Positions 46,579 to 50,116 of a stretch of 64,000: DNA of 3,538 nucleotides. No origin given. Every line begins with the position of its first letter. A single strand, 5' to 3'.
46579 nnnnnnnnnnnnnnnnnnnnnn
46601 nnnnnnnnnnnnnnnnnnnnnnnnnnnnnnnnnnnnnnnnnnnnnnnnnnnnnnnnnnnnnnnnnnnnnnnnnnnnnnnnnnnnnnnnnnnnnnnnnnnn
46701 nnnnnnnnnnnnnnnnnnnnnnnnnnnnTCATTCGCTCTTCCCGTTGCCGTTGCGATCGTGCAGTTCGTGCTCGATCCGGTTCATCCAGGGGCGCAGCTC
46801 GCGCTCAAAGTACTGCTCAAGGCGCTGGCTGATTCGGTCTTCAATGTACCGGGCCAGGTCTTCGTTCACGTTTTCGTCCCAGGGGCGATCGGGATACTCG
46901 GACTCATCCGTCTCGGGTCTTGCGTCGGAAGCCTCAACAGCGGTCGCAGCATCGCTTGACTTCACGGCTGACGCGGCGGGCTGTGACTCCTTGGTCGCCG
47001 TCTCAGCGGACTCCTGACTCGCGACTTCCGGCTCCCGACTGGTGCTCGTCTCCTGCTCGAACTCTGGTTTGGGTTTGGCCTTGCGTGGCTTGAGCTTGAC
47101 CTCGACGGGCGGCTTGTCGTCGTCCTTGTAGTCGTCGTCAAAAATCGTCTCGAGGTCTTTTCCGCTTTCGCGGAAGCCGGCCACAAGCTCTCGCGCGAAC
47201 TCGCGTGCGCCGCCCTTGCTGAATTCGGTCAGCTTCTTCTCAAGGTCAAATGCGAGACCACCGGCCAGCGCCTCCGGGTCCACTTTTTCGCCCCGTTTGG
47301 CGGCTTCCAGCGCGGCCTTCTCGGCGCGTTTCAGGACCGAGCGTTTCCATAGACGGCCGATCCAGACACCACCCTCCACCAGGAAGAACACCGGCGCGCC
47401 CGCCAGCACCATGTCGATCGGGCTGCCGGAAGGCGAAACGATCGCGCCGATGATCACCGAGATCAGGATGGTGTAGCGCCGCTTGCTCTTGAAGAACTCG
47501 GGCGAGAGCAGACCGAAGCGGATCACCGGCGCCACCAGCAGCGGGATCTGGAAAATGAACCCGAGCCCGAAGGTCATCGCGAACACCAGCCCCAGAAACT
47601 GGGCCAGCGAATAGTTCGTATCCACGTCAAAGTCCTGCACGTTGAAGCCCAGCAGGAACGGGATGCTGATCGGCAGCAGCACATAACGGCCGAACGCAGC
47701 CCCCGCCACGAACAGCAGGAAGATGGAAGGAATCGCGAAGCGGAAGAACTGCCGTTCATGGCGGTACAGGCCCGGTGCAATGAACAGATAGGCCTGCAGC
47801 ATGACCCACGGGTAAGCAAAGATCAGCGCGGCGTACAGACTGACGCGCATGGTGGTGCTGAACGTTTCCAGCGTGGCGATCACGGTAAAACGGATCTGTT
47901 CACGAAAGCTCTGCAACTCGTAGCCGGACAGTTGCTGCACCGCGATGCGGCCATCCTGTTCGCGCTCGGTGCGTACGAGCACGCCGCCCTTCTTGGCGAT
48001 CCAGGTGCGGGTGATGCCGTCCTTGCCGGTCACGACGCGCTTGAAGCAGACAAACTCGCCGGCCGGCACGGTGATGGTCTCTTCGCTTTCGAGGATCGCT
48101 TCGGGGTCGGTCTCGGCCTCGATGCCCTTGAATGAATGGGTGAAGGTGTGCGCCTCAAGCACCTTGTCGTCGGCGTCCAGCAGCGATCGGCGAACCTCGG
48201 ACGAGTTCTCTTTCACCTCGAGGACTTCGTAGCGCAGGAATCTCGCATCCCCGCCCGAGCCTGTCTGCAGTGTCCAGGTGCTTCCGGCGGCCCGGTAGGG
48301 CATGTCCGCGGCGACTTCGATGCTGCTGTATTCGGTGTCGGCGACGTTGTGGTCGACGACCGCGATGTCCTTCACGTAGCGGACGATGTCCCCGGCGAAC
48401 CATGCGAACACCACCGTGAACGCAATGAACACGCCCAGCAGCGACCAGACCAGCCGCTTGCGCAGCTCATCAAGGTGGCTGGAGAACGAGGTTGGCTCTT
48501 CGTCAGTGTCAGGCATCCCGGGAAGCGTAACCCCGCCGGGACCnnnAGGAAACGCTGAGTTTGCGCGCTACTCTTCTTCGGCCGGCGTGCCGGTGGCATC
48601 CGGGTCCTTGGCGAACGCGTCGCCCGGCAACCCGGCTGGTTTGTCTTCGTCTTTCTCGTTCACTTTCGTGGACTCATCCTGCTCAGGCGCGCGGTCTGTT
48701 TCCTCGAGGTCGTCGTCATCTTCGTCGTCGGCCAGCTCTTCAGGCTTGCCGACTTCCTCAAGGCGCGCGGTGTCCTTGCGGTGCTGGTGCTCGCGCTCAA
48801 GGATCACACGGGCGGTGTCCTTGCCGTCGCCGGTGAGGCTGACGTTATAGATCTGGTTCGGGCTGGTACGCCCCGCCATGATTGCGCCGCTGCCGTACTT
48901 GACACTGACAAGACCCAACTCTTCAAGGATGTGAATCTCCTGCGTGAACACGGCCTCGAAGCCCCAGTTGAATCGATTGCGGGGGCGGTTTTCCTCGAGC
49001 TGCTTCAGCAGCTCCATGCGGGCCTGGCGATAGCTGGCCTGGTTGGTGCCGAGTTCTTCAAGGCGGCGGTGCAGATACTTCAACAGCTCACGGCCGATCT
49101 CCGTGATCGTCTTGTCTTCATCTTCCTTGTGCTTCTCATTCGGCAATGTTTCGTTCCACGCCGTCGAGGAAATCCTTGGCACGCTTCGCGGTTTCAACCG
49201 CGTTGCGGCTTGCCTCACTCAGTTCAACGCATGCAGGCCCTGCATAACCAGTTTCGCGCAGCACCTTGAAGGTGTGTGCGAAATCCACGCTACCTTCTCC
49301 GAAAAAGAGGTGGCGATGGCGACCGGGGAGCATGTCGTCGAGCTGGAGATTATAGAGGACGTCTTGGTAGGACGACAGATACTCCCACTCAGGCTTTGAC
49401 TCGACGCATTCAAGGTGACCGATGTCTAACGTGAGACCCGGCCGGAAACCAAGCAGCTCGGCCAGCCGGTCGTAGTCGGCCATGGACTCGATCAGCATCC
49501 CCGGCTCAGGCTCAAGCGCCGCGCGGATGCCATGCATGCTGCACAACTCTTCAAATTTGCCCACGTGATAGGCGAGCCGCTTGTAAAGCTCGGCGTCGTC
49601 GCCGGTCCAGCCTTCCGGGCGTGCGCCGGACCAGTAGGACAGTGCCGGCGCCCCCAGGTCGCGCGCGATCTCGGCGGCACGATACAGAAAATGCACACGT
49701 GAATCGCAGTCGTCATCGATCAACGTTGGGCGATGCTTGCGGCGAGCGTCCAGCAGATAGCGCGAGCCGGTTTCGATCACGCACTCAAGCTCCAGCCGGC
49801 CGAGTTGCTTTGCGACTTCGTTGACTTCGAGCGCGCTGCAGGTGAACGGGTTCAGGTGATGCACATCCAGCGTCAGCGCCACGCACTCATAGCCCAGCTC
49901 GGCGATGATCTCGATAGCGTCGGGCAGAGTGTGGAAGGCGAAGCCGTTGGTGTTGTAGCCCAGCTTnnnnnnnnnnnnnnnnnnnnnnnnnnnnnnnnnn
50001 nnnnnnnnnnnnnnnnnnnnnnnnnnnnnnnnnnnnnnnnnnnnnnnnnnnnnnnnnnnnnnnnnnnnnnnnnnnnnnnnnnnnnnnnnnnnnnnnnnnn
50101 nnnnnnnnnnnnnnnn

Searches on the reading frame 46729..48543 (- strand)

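Call 75: search_protein_families(library=pfam, proteins=[window:46729-48543:-], max_evalue=0.001)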
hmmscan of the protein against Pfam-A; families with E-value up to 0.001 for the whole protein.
window:46729-48543:- (604 aa): 1 family
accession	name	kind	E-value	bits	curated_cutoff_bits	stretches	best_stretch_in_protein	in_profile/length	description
PF00902.23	TatC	-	2.1e-49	168.6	25.1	2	215-384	43-208/208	Sec-independent protein translocase protein (TatC)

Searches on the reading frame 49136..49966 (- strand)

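Call 75: search_protein_families(library=pfam, proteins=[window:49136-49966:-], max_evalue=0.001)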
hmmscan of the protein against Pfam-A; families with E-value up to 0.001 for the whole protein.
window:49136-49966:- (276 aa): 1 family
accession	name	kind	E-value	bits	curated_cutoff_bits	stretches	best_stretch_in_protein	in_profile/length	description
PF01261.30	AP_endonuc_2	-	1.1e-27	97.8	31.1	1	19-267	2-246/249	Xylose isomerase-like TIM barrel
